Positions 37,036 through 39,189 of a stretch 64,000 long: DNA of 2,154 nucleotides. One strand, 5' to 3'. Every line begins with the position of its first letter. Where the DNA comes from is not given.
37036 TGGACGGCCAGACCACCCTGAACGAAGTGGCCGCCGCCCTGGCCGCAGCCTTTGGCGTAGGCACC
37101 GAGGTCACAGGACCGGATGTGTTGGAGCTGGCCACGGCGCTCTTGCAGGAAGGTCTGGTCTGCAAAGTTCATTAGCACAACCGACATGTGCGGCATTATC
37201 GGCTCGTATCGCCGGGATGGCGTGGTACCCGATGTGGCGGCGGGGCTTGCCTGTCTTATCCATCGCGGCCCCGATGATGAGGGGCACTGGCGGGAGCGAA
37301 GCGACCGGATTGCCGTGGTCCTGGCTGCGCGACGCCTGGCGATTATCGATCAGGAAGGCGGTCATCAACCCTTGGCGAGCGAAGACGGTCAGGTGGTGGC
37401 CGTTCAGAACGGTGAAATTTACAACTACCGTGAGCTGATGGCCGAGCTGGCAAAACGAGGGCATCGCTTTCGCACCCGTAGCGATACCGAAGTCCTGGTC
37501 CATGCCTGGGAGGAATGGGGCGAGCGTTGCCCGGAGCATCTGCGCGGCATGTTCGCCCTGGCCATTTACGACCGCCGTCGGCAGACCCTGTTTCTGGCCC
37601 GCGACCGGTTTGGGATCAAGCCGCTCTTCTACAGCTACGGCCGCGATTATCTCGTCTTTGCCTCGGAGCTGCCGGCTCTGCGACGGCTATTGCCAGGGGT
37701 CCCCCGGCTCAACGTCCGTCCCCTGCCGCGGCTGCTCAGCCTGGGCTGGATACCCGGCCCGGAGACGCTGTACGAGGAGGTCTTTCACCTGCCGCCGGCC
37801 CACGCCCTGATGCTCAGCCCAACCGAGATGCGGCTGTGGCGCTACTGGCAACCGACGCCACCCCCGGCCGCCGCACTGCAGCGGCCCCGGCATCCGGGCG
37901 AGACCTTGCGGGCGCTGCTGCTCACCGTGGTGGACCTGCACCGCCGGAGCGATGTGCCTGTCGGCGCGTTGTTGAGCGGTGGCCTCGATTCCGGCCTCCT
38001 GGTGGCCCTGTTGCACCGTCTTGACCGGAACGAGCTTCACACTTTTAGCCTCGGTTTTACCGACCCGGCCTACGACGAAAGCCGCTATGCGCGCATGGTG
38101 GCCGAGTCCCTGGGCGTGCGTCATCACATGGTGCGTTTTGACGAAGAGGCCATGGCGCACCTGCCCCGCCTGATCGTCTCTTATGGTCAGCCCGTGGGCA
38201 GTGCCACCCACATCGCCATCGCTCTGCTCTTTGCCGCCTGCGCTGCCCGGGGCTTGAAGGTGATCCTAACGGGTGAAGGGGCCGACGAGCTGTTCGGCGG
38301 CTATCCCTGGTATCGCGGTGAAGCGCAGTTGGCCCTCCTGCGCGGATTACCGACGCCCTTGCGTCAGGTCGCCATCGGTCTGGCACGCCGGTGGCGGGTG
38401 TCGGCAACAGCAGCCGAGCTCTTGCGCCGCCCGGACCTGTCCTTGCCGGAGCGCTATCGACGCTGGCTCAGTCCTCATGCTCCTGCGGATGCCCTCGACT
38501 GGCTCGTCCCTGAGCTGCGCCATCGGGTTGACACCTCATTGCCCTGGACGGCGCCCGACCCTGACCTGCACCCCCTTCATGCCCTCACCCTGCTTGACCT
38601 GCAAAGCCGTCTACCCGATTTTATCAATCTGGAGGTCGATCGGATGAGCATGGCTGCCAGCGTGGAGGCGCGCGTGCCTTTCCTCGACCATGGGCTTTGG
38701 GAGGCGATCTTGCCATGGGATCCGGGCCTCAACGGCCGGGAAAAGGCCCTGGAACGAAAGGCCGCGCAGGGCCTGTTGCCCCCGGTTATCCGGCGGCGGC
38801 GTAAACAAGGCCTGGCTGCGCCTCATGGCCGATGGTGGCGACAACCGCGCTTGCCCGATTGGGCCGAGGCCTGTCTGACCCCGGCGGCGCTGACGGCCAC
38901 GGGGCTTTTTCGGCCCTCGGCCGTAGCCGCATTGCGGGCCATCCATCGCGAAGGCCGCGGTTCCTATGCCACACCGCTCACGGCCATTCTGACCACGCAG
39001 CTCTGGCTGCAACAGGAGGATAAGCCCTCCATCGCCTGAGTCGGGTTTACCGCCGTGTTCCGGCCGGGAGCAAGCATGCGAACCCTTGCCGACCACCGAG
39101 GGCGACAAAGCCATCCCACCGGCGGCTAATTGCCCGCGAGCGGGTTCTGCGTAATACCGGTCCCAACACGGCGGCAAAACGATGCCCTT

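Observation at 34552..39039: Translationally coupled operon FGE-like enzyme / MOP flippase / PqqD-family RRE / AsnB-like amidotransferase: a lasso-like core without a B2 protease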

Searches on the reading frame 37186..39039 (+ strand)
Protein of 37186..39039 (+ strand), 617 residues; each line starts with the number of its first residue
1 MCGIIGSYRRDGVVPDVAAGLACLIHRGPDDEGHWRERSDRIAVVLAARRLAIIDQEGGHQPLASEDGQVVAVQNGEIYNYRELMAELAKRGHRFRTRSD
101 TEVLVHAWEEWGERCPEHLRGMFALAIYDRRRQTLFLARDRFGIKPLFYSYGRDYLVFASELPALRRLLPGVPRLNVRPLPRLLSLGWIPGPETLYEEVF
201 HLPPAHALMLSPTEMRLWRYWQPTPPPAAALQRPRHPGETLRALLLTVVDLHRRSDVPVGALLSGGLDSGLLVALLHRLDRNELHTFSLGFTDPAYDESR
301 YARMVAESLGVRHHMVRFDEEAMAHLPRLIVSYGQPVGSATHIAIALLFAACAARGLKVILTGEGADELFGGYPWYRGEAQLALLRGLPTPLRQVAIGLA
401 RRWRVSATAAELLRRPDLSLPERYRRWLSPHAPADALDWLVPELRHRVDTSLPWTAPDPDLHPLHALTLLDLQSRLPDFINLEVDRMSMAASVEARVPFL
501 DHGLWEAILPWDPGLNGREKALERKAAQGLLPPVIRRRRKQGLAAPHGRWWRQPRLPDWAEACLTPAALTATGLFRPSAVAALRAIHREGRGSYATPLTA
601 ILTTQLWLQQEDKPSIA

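Call 7: search_protein_families(library=pfam, proteins=[window:37186-39039:+], max_evalue=0.01)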
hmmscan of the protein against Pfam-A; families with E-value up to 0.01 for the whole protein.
window:37186-39039:+ (617 aa): 6 families
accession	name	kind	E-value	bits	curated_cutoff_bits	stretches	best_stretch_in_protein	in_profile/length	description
PF00733.27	Asn_synthase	-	2.7e-80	271.1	21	1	241-609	2-354/354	Asparagine synthase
PF13537.11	GATase_7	-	5e-49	165.8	25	1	49-166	2-122/123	Glutamine amidotransferase domain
PF13522.11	GATase_6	-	9.2e-46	155.5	27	1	29-161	1-130/130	Glutamine amidotransferase domain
PF24167.1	DUF7411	-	3.9e-06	27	28.7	1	259-348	3-88/194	Family of unknown function (DUF7411)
PF06508.19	QueC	-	0.002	18.1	22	1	262-319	5-61/210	Queuosine biosynthesis protein QueC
PF12481.13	DUF3700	-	0.0049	16.8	27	1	117-157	127-167/228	Aluminium induced protein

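Call 8: search_protein_families(library=ncbifam, proteins=[window:37186-39039:+], max_evalue=0.1)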
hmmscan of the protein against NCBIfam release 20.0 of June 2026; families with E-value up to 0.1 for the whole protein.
window:37186-39039:+ (617 aa): 14 families
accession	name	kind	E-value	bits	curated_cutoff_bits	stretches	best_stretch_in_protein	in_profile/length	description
TIGR01536.1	asn_synth_AEB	equivalog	5.8e-125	418.2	267.1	1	2-542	1-516/517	asparagine synthase (glutamine-hydrolyzing)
TIGR03108.1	eps_aminotran_1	hypoth_equivalog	5.8e-124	415.1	816.9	2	1-398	1-400/628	XrtA/PEP-CTERM system amidotransferase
TIGR03104.1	trio_amidotrans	equivalog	6.4e-98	328.5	570.1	2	1-377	1-384/589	N-acetylglutaminylglutamine amidotransferase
NF006949.0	PRK09431.1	equivalog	1e-77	262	499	3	1-167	1-167/554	asparagine synthase B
NF033535.1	lass_lactam_cya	exception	1.8e-66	225.1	525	2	1-368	1-374/668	lasso peptide isopeptide bond-forming cyclase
NF001484.0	PRK00331.1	subfamily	2e-14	52.9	381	1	62-166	87-199/601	isomerizing glutamine--fructose-6-phosphate transaminase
NF033561.1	macrolact_Ik_Al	subfamily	1.1e-13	50.7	300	1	187-406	146-364/561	albusnodin/ikarugamycin family macrolactam cyclase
TIGR01135.1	glmS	equivalog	5e-13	48.4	418.05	1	62-165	86-197/607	glutamine--fructose-6-phosphate transaminase (isomerizing)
TIGR01134.1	purF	equivalog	1.7e-11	44.2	350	1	60-166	84-200/432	amidophosphoribosyltransferase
NF011155.0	PRK14561.1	equivalog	3.3e-07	30.2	207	1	259-347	3-87/195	hypothetical protein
TIGR00364.1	TIGR00364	equivalog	0.00025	20.7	150.3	1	262-318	4-59/201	7-cyano-7-deazaguanine synthase QueC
NF038212.1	argG_rel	exception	0.017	14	425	1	256-318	14-74/381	argininosuccinate synthase-related protein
NF002048.0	PRK00876.1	subfamily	0.036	12.9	313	1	250-316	33-98/330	NAD(+) synthase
NF010587.0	PRK13980.1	equivalog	0.041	13.1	255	1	263-366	38-143/267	NAD+ synthase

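Call 10: find_encoding_contigs(protein=window:37186-39039:+, flank=10000, max_places=6)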
Protein window:37186-39039:+ (617 aa): 5 contigs read that carry it; 4 places shown.
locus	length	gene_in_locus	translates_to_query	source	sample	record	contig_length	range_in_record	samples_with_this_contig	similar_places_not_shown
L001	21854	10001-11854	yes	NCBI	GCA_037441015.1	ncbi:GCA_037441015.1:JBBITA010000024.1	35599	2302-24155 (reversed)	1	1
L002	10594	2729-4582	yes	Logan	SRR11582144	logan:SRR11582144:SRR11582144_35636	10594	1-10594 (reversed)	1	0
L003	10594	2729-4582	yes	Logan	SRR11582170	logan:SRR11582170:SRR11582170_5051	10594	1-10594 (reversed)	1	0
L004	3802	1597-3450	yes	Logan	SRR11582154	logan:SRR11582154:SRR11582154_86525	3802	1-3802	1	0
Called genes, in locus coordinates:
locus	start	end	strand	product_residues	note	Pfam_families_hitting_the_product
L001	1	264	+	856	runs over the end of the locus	PF00912:Transgly, PF00905:Transpeptidase, PF06832:BiPBP_C (weak)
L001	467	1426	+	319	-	PF08239:SH3_3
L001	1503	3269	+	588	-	-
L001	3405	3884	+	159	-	PF03918:CcmH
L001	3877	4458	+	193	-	PF08534:Redoxin, PF00578:AhpC-TSA, PF00085:Thioredoxin, PF13098:Thioredoxin_2, PF13905:Thioredoxin_8 (weak)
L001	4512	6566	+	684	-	PF01578:Cytochrom_C_asm, PF16327:CcmF_C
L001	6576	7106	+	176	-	PF13240:Zn_Ribbon_1 (weak)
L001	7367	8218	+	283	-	PF03781:FGE-sulfatase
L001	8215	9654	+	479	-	-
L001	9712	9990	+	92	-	PF05402:PqqD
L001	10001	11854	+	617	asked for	PF13522:GATase_6, PF13537:GATase_7, PF00733:Asn_synthase, PF24167:DUF7411 (weak)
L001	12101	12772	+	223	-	PF00117:GATase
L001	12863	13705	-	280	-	PF00528:BPD_transp_1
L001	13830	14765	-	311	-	PF00497:SBP_bac_3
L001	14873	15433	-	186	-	PF02589:LUD_dom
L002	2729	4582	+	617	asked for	PF13522:GATase_6, PF13537:GATase_7, PF00733:Asn_synthase, PF24167:DUF7411 (weak)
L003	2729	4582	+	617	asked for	PF13522:GATase_6, PF13537:GATase_7, PF00733:Asn_synthase, PF24167:DUF7411 (weak)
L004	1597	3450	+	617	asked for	PF13522:GATase_6, PF13537:GATase_7, PF00733:Asn_synthase, PF24167:DUF7411 (weak)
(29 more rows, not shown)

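Call 28: find_homologous_proteins(query=window:37186-39039:+, max_evalue=1e-30)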
Query window:37186-39039:+ (617 aa): 7996 proteins with E <= 1e-30 among 8000 candidates; the best 120 are listed.
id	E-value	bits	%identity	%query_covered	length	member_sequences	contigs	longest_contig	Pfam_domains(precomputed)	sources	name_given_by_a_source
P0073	0.0e+0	1408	100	100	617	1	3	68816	PF00733.28,PF24167.2,PF13522.12,PF13537.12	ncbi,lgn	-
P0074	0.0e+0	1193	85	99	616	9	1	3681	PF00733.28,PF13522.12,PF13537.12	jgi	jgi:asparagine synthase (glutamine-hydrolysing)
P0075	0.0e+0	1073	79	99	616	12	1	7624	PF00733.28,PF13522.12,PF13537.12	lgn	-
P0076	0.0e+0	1014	77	97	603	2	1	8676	PF00733.28,PF13522.12,PF13537.12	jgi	jgi:asparagine synthase (glutamine-hydrolysing)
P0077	4.5e-238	810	63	99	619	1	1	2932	PF00733.28,PF13522.12,PF13537.12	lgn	-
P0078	1.7e-237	808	63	99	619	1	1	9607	PF00733.28,PF13522.12,PF13537.12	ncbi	-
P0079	1.9e-236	805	64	98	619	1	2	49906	PF00733.28,PF13522.12,PF13537.12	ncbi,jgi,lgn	jgi:asparagine synthase (glutamine-hydrolysing)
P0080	1.1e-233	796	63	98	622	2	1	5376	PF00733.28,PF13522.12,PF13537.12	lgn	-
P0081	3.0e-233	794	62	99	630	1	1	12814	PF00733.28,PF13522.12,PF13537.12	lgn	-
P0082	8.8e-231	786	60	100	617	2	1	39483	PF00733.28,PF24167.2,PF13522.12,PF13537.12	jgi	-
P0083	2.3e-229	781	61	99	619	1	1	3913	PF00733.28,PF13522.12,PF13537.12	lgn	-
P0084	1.9e-228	778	61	99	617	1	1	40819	PF00733.28,PF13522.12,PF13537.12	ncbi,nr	ncbi:MAG: asparagine synthase (glutamine-hydrolyzing) [Caldilineales bacterium]|nr:asparagine syntha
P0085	2.5e-228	778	62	98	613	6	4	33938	PF00733.28,PF13522.12,PF13537.12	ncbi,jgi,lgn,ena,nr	ncbi:MAG: asparagine synthase (glutamine-hydrolyzing) [Caldilineales bacterium]|nr:asparagine syntha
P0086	1.1e-224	766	60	98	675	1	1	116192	PF00733.28,PF13522.12,PF13537.12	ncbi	-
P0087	1.6e-223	762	61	97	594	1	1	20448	PF00733.28,PF13522.12,PF13537.12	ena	-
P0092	1.2e-155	538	48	99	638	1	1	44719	PF00733.28,PF13522.12,PF13537.12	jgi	jgi:asparagine synthase (glutamine-hydrolysing)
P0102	2.4e-147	511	47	98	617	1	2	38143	PF00733.28,PF13522.12,PF13537.12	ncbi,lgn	-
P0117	8.1e-142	492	45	99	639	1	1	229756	PF00733.28,PF13522.12,PF13537.12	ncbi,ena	-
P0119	1.7e-140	488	45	98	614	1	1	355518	PF00733.28,PF13522.12,PF13537.12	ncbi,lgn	-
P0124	9.8e-140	485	44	99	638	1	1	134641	PF00733.28,PF13522.12,PF13537.12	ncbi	-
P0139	1.9e-137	478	46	99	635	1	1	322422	PF00733.28,PF13522.12,PF13537.12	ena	-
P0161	4.6e-131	457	45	99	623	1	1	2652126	PF00733.28,PF13522.12,PF13537.12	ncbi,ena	-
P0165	3.5e-130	454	45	99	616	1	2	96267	PF00733.28,PF13522.12,PF13537.12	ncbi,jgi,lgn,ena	-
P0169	1.5e-128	448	43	98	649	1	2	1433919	PF00733.28,PF13522.12,PF13537.12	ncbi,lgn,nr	ncbi:MAG: asparagine synthase (glutamine-hydrolyzing) [Anaerolineales bacterium]|nr:asparagine synth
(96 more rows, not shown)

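Call 29: find_encoding_contigs(protein=P0084, flank=8000, max_places=1)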
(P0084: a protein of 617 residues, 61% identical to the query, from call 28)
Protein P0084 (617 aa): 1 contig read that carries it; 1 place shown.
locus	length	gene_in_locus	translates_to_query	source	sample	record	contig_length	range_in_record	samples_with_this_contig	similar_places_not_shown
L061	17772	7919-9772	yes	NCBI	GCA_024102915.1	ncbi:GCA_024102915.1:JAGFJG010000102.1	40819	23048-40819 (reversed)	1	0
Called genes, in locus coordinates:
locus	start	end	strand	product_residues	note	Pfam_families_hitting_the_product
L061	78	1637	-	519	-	PF12161:HsdM_N (weak), PF02384:N6_Mtase, PF01170:UPF0020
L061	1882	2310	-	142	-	PF01797:Y1_Tnp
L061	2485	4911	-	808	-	PF00270:DEAD (weak), PF04851:ResIII, PF18766:SWI2_SNF2, PF00271:Helicase_C (weak), PF08463:EcoEI_R_C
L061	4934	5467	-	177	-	PF05175:MTS, PF13489:Methyltransf_23 (weak), PF13847:Methyltransf_31 (weak), PF08241:Methyltransf_11, PF08242:Methyltransf_12, PF13649:Methyltransf_25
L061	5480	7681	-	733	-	PF02861:Clp_N (faint), PF00158:Sigma54_activat (faint), PF01078:Mg_chelatase (faint), PF17871:AAA_lid_9, PF00004:AAA, PF07724:AAA_2, PF07728:AAA_5, PF10431:ClpB_D2-small, +1 more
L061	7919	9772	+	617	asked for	PF13522:GATase_6, PF13537:GATase_7, PF00733:Asn_synthase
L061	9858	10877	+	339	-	PF02608:Bmp, PF13407:Peripla_BP_4 (faint), PF13458:Peripla_BP_6 (weak)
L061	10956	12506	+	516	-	PF00005:ABC_tran, PF13304:AAA_21 (faint), PF00005:ABC_tran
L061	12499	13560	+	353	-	PF02653:BPD_transp_2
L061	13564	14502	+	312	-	PF02653:BPD_transp_2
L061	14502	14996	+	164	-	PF01863:YgjP-like, PF10263:SprT-like (weak)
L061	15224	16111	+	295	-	-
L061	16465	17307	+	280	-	PF01551:Peptidase_M23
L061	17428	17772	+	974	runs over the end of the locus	PF03150:CCP_MauG, PF01839:FG-GAP (faint), PF13517:FG-GAP_3, PF07593:UnbV_ASPIC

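Call 30: find_encoding_contigs(protein=P0085, flank=8000, max_places=1)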
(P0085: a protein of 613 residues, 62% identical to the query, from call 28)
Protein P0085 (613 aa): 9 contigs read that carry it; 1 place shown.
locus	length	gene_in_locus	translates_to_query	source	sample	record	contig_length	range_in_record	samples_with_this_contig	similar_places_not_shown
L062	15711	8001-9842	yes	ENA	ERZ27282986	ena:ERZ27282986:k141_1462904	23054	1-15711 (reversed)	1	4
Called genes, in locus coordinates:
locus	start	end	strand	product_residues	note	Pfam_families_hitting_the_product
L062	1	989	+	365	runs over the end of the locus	PF05343:Peptidase_M42, PF01546:Peptidase_M20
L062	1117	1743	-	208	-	PF01467:CTP_transf_like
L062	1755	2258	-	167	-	PF11969:DcpS_C (weak), PF01230:HIT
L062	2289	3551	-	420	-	PF13416:SBP_bac_8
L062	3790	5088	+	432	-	PF00275:EPSP_synthase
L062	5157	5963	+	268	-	PF03781:FGE-sulfatase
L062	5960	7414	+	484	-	-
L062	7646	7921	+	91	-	PF05402:PqqD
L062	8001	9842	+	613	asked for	PF13522:GATase_6, PF13537:GATase_7, PF00733:Asn_synthase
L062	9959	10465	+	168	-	PF04978:MST, PF12867:DinB_2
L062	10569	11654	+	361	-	-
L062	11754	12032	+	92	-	-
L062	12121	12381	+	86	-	-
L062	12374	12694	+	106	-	PF05534:HicB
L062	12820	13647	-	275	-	PF00528:BPD_transp_1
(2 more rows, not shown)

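Call 31: find_encoding_contigs(protein=P0092, flank=8000, max_places=1)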
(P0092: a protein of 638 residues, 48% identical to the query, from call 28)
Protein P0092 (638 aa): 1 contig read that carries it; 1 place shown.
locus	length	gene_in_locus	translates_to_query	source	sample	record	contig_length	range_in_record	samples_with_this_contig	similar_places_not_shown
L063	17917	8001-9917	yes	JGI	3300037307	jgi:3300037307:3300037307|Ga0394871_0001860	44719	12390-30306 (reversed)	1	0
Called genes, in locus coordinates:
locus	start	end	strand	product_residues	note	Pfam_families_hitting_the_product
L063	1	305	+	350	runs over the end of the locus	PF13641:Glyco_tranf_2_3, PF00535:Glycos_transf_2, PF10111:Glyco_tranf_2_2, PF13506:Glyco_transf_21 (faint)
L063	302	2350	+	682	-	PF18949:DUF5693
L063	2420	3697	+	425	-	PF01943:Polysacc_synt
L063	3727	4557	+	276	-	PF03781:FGE-sulfatase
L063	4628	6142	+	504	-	-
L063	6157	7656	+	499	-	PF02310:B12-binding, PF04055:Radical_SAM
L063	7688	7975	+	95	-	PF05402:PqqD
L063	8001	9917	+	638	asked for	PF13522:GATase_6, PF13537:GATase_7, PF00733:Asn_synthase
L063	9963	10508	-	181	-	PF18306:LDcluster4, PF03641:Lysine_decarbox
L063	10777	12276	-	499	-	PF08937:ThsB_TIR (weak), PF13676:TIR_2, PF03781:FGE-sulfatase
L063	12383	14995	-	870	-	-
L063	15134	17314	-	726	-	PF23139:OB_YrrC, PF14520:HHH_5 (weak), PF14490:HHH_RecD2, PF13086:AAA_11 (faint), PF13245:AAA_19, PF13604:AAA_30, PF18335:SH3_13, PF13538:UvrD_C_2, +1 more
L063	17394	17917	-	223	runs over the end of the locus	PF08239:SH3_3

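Call 33: find_encoding_contigs(protein=P0102, flank=9000, max_places=1)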
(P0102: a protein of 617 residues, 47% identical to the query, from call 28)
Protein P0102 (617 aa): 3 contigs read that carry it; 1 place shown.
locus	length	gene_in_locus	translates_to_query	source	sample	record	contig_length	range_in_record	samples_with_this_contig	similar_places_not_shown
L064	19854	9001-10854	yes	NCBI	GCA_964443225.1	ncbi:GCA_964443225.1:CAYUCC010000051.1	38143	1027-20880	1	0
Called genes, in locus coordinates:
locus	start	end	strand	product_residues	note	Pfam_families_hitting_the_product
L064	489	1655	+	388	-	PF14907:NTP_transf_5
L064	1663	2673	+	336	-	PF00535:Glycos_transf_2, PF10111:Glyco_tranf_2_2, PF13506:Glyco_transf_21, PF13641:Glyco_tranf_2_3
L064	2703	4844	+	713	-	-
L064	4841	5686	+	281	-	PF03781:FGE-sulfatase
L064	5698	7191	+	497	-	PF02310:B12-binding, PF04055:Radical_SAM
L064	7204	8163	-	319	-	PF27840:ScmC (weak)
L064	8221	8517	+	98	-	PF05402:PqqD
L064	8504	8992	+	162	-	PF13471:Transglut_core3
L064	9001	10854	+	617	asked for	PF13522:GATase_6, PF13537:GATase_7, PF00733:Asn_synthase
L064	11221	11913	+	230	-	PF00072:Response_reg, PF00486:Trans_reg_C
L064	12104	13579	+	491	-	PF13598:DUF4139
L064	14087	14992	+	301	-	PF04542:Sigma70_r2, PF04539:Sigma70_r3, PF04545:Sigma70_r4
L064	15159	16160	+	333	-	PF00296:Bac_luciferase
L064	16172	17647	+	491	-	PF00941:FAD_binding_5, PF03450:CO_deh_flav_C, PF01799:Fer2_2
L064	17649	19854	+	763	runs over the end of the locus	PF01315:Ald_Xan_dh_C, PF02738:MoCoBD_1, PF20256:MoCoBD_2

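Call 34: find_encoding_contigs(protein=P0119, flank=9000, max_places=1)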
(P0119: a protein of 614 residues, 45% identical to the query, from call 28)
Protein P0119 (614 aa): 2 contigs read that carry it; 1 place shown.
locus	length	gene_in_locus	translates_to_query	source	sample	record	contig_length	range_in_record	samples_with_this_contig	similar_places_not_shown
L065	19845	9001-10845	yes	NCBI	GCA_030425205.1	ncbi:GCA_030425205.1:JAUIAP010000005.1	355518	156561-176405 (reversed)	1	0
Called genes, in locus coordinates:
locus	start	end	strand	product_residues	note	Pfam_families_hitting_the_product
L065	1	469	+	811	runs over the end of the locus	PF00171:Aldedh, PF01575:MaoC_dehydratas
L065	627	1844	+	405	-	PF13482:RNase_H_2, PF10108:DNA_pol_B_exo2 (weak)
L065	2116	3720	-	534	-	PF00520:Ion_trans, PF07885:Ion_trans_2 (weak)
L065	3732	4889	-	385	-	PF07690:MFS_1, PF00083:Sugar_tr (faint), PF07690:MFS_1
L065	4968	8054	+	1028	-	PF00580:UvrD-helicase (weak), PF21445:ADDB_N, PF12705:PDDEXK_1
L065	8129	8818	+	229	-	-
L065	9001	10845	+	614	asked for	PF13522:GATase_6, PF13537:GATase_7, PF00733:Asn_synthase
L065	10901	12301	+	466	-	-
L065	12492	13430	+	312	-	PF00288:GHMP_kinases_N, PF08544:GHMP_kinases_C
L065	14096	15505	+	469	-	PF00672:HAMP (weak), PF00512:HisKA, PF02518:HATPase_c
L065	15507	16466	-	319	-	PF08240:ADH_N, PF16912:Glu_dehyd_C, PF00107:ADH_zinc_N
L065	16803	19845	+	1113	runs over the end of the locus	PF02384:N6_Mtase, PF20473:MmeI_Mtase, PF07669:Eco57I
